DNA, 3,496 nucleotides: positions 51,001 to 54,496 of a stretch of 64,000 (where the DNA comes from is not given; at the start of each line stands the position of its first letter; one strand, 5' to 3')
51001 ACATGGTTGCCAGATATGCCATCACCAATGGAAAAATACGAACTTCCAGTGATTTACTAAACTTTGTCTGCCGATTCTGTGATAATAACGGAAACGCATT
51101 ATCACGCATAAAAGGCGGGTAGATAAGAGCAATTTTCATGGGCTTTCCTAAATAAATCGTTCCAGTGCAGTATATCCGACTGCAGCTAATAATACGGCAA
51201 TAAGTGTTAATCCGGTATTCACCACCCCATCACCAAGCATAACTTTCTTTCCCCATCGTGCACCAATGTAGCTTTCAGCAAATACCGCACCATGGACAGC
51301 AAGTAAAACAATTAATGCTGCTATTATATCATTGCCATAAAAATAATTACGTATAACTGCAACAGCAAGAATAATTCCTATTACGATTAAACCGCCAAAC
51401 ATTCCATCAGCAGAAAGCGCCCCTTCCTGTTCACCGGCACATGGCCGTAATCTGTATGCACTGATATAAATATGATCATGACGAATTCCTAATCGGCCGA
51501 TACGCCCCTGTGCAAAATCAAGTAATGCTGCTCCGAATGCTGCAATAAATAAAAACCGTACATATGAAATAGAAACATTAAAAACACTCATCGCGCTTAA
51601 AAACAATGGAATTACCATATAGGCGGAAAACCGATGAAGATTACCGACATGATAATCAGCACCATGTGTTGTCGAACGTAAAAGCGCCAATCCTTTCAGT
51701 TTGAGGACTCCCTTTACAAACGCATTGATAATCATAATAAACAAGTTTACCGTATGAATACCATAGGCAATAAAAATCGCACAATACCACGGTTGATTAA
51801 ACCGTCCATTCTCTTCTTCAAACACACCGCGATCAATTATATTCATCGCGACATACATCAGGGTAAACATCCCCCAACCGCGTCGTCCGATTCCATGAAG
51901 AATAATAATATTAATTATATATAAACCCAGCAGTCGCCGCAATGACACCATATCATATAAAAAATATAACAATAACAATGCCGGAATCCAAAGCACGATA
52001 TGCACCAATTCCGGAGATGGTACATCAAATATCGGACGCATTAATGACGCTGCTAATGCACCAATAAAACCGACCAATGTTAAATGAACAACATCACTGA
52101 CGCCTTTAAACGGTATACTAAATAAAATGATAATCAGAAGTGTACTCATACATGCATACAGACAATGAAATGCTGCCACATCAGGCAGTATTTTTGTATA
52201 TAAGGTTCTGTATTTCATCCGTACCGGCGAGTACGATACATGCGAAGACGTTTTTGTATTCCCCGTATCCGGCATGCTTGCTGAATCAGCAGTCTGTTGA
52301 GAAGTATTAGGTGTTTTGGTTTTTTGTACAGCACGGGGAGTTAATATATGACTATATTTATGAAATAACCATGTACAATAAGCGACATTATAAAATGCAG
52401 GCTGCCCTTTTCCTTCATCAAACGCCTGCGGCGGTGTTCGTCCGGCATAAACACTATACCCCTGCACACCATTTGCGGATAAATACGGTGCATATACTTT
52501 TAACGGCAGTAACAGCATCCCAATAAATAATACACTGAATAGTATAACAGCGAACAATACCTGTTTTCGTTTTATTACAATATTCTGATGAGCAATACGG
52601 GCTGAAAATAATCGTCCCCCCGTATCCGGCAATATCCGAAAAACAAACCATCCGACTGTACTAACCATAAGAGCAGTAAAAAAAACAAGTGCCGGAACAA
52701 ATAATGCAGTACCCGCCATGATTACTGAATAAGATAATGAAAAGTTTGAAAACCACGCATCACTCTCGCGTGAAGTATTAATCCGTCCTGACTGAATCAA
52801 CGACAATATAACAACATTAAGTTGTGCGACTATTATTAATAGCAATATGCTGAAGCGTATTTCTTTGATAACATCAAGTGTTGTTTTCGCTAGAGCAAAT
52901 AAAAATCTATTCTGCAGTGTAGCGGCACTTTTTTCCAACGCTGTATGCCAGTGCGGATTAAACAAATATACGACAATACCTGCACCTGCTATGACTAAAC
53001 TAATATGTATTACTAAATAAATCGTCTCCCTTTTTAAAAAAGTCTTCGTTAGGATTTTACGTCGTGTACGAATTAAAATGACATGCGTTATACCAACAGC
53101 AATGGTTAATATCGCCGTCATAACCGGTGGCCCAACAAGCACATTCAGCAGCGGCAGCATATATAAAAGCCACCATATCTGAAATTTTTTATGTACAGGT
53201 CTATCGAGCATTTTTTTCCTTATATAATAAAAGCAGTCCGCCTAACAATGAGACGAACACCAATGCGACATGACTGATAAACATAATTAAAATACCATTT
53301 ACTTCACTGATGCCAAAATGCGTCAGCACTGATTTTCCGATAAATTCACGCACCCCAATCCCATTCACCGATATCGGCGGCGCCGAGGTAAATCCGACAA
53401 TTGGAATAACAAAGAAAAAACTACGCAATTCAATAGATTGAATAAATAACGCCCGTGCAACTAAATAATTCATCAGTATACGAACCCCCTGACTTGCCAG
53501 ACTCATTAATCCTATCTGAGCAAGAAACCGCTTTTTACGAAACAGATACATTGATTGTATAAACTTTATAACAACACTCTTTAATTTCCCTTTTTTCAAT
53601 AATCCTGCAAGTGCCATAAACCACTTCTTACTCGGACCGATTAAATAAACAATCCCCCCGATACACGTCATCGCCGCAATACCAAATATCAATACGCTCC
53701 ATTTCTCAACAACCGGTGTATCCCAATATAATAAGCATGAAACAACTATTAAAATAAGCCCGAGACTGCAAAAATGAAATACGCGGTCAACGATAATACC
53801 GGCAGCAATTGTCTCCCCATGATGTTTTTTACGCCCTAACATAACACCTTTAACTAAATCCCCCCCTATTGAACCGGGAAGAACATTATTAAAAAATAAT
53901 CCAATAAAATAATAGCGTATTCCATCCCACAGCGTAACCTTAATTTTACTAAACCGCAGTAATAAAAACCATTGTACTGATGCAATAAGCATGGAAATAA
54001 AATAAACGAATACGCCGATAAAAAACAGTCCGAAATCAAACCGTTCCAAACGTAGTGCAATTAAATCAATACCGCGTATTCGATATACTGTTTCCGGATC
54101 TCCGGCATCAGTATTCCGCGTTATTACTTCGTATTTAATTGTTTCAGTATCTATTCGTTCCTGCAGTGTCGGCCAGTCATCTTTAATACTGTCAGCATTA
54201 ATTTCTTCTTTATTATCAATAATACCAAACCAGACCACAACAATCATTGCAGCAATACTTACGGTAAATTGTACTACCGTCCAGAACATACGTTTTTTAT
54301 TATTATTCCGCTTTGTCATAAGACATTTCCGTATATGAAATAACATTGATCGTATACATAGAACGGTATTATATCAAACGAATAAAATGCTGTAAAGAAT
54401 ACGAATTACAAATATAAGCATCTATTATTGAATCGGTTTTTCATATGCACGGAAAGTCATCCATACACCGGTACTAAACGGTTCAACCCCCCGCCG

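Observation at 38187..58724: Candidate undescribed membrane-lipid/glycolipid biosynthesis and export locus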

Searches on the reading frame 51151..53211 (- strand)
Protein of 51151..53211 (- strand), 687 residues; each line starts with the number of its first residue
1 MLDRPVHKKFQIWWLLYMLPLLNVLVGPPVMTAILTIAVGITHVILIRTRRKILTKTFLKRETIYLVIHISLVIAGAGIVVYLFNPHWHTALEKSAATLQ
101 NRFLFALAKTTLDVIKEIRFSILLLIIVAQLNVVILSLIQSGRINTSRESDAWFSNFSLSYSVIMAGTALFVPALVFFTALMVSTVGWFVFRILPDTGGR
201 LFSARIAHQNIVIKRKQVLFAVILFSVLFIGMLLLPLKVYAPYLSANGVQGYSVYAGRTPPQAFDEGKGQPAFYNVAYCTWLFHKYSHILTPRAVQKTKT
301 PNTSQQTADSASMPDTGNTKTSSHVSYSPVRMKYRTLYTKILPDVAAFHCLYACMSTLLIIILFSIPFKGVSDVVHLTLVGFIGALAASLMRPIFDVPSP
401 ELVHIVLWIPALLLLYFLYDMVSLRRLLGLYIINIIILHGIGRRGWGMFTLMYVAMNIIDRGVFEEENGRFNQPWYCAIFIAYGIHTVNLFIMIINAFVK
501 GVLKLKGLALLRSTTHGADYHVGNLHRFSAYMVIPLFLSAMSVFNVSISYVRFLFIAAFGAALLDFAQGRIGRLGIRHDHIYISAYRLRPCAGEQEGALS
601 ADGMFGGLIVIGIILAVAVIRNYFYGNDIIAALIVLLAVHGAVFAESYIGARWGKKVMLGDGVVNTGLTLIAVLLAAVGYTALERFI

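Call 4: search_protein_families(library=pfam, proteins=[window:51151-53211:-], max_evalue=0.01)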
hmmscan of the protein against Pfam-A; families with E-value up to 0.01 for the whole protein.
window:51151-53211:- (687 aa): 0 families

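Call 6: search_protein_families(library=ncbifam, proteins=[window:51151-53211:-], max_evalue=0.001)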
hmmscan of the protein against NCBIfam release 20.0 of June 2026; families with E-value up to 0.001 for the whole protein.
window:51151-53211:- (687 aa): 0 families
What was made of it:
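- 51148..53211 (-): g10, orphan 687-aa polytopic membrane protein (about 14 TM segments). It has no Pfam or NCBIfam hit (calls 4, 6).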

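Call 37: find_homologous_proteins(query=window:51151-53211:-, max_evalue=0.001)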
Query window:51151-53211:- (687 aa): 1 proteins with E <= 0.001 among 8000 candidates.
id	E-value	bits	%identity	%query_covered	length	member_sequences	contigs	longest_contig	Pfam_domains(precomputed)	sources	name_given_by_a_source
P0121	0.0e+0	1511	100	100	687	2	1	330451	-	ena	-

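Call 51: search_protein_representatives(protein=window:51151-53211:-)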
Query: 687 residues. Proteins with E-value up to 0.001 (for the whole library): 1; up to 1e-10: 1; up to 1e-30: 1. The best 1 are listed.
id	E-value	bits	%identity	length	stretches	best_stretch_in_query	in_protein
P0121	0.0e+00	1511.4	100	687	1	1-687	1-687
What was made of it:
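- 51148..53211 (-): No homolog appears among 5.8e9 clusters (call 37) or in an exhaustive phmmer search of 1.84e9 representatives (call 51).
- Tried and rejected: A word-index search and an exhaustive HMMER search found only the protein itself (calls 37, 51).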

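Call 79: predict_structure(protein=window:51151-53211:-)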
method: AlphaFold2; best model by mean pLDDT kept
length: 687 residues; sequences in the alignment: 1
mean_pLDDT: 43.8   pTM: 0.29
mean pLDDT of the five models: 43.8, 41.9, 39.1, 38.4, 36.8
residues with pLDDT >= 90: 0; 70-90: 1; 50-70: 196; < 50: 490
segments of 3 or more residues with pLDDT < 50: 1-8, 52-54, 56-59, 77-83, 91-124, 137-169, 171-173, 191-196, 198-210, 242-338, 367-406, 419-428, 434-605, 646-665, 680-687
pLDDT, mean of each block of 10 residues (from residue 1): 44 54 56 64 61 47 54 51 47 39 39 42 49 50 37 32 45 51 52 43 42 57 63 60 43 34 36 36 34 31 32 34 34 42 53 54 49 46 47 41 49 52 44 43 33 34 33 36 42 44 40 34 31 37 37 45 42 29 23 28 48 56 53 54 47 36 50 54 41
secondary structure, 60 per line:
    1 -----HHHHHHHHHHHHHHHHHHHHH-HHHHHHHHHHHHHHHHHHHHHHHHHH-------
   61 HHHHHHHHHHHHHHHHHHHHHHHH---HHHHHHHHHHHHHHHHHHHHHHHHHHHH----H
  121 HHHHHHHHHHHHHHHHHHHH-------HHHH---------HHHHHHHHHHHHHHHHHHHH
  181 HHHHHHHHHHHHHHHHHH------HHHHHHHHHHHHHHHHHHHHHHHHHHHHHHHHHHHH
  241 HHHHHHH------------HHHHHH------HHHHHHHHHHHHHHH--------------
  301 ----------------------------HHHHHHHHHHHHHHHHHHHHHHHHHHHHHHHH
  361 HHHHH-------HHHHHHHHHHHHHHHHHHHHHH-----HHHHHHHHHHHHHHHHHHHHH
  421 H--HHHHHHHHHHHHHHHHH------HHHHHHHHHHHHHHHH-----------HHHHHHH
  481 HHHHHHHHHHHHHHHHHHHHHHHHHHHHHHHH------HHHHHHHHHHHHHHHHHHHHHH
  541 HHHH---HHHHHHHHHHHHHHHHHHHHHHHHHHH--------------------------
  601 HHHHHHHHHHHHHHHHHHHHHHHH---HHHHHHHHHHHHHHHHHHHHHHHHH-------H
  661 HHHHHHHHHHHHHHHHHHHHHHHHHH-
elements in order (helices of 4 or more, strands of 3 or more residues): H6-26 H28-53 H61-84 H88-115 H120-140 H148-151 H161-198 H205-247 H260-265 H272-286 H329-365 H373-394 H400-421 H424-440 H447-462 H474-512 H519-544 H548-574 H601-624 H628-652 H660-686
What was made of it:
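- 51148..53211 (-): The AF2 model is unusable (pLDDT 43.8, call 79).
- Tried and rejected: The single-sequence AF2 model had pLDDT 43.8 and was not used for a fold search (call 79).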

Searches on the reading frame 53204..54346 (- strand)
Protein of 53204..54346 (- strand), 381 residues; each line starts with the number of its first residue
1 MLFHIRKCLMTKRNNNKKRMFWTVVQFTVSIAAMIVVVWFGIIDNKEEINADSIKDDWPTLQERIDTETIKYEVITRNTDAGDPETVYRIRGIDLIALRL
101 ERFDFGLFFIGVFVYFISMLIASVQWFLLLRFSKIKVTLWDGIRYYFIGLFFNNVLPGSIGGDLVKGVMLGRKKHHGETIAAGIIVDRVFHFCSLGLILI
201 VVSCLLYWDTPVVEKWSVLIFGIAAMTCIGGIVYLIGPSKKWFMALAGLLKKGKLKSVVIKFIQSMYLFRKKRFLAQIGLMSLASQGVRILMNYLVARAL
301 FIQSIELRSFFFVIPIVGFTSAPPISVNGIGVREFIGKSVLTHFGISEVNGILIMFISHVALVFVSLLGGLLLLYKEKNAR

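Call 4: search_protein_families(library=pfam, proteins=[window:53204-54346:-], max_evalue=0.01)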
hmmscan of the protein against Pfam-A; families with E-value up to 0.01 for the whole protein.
window:53204-54346:- (381 aa): 1 family
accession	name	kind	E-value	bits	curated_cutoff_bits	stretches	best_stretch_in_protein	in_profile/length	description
PF03706.18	LPG_synthase_TM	-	1.2e-31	110.8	33.4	1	93-369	21-302/302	Lysylphosphatidylglycerol synthase TM region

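Call 6: search_protein_families(library=ncbifam, proteins=[window:53204-54346:-], max_evalue=0.001)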
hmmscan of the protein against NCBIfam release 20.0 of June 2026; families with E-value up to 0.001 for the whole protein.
window:53204-54346:- (381 aa): 1 family
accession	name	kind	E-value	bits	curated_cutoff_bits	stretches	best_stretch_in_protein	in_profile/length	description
TIGR00374.1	TIGR00374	subfamily_domain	2.2e-11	43.8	43.2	1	94-378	18-315/323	flippase-like domain-containing protein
